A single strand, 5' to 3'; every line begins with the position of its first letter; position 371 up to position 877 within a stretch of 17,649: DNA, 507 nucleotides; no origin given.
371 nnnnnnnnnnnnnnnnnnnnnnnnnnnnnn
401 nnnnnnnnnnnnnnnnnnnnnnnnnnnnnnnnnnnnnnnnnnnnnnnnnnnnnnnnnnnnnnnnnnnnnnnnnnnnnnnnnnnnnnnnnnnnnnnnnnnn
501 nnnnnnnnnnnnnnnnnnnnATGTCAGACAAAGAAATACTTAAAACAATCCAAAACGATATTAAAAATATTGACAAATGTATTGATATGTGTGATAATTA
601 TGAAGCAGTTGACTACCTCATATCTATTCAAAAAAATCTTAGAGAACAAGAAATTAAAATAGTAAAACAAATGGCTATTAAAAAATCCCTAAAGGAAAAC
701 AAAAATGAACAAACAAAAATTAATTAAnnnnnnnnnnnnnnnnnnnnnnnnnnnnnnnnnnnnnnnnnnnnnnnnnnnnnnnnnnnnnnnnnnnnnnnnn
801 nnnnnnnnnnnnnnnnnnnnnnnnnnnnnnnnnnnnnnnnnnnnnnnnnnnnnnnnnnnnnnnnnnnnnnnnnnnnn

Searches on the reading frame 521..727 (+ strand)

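Call 45: search_protein_families(library=phrogs, proteins=[window:521-727:+], max_evalue=0.01)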
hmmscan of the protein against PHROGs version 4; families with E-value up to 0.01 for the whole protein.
window:521-727:+ (68 aa): 0 families

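Call 65: search_protein_families(library=pfam, proteins=[window:521-727:+], max_evalue=0.1)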
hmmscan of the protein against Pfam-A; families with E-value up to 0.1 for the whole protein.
window:521-727:+ (68 aa): 2 families
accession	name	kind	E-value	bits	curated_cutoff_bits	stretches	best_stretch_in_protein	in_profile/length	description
PF19724.4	DUF6217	-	0.0053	17.4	25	1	4-57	26-79/132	Family of unknown function (DUF6217)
PF05531.17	NPV_P10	-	0.078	13.9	29.8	0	1-48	1-45/75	Nucleopolyhedrovirus P10 protein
